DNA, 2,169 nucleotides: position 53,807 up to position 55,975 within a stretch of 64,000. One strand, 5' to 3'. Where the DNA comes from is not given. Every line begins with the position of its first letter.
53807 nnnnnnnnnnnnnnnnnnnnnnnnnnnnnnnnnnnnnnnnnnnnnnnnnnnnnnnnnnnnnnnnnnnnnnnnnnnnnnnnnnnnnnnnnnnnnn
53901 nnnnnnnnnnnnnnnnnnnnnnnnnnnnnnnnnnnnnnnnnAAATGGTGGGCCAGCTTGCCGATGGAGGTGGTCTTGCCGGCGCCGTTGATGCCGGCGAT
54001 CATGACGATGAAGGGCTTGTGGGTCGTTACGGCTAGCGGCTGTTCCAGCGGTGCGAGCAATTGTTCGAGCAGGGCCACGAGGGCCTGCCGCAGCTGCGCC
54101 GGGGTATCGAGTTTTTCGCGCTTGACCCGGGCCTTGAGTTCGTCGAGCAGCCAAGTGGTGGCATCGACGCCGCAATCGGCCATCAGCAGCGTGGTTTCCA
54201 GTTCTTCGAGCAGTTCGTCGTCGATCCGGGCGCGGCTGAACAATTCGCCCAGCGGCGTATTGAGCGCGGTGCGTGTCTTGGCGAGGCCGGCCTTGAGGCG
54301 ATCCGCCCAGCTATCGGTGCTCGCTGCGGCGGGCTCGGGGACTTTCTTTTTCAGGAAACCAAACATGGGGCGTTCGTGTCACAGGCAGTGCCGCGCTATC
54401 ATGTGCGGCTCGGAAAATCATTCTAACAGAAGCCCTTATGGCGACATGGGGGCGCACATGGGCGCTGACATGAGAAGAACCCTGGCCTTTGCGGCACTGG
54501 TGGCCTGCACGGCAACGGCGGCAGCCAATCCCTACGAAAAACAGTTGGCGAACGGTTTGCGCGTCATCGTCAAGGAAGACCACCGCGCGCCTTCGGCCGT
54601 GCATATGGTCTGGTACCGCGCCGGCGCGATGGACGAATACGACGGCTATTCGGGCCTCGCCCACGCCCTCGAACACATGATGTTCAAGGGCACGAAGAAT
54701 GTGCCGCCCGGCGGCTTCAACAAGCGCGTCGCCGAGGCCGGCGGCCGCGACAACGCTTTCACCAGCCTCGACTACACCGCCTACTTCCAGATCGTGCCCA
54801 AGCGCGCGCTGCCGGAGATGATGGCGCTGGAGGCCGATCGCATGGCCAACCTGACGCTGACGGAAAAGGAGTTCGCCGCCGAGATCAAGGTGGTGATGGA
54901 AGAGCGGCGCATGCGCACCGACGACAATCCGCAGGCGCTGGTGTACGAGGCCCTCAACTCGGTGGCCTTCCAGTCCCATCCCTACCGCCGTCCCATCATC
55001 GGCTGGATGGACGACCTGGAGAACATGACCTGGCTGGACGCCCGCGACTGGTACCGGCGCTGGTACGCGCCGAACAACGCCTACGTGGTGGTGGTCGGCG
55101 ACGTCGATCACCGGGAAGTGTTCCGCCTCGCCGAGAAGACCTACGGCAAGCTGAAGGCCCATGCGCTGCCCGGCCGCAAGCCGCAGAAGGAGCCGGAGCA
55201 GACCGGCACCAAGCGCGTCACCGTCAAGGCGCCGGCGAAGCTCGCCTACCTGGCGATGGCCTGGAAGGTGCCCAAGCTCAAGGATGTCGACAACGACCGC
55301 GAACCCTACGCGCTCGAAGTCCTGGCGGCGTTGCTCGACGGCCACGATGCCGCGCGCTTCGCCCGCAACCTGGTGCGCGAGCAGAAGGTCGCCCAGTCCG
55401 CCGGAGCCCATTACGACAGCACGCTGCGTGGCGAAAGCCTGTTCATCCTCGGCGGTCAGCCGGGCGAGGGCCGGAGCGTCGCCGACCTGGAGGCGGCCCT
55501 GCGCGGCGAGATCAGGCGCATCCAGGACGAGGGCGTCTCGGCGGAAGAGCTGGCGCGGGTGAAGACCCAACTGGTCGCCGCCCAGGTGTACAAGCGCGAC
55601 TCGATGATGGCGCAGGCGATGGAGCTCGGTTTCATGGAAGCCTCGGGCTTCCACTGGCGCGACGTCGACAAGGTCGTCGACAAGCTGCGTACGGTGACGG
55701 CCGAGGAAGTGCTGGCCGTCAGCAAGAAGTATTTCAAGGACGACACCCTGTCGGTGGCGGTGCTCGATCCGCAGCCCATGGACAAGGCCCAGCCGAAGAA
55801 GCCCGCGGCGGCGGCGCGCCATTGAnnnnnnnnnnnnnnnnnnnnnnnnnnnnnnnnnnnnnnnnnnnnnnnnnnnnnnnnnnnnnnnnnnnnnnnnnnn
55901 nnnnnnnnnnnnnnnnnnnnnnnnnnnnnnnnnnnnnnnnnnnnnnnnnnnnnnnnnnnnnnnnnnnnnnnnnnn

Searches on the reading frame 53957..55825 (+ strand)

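Call 19: search_protein_families(library=pfam, proteins=[window:53957-55825:+], max_evalue=0.001)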
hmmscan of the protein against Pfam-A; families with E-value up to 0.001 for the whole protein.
window:53957-55825:+ (622 aa): 2 families
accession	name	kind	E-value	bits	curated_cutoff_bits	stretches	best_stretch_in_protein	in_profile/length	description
PF05193.26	Peptidase_M16_C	-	5.5e-36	124.6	23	1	361-539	6-181/181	Peptidase M16 inactive domain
PF00675.25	Peptidase_M16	-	8.5e-29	100.8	22.3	1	202-348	1-146/149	Insulinase (Peptidase family M16)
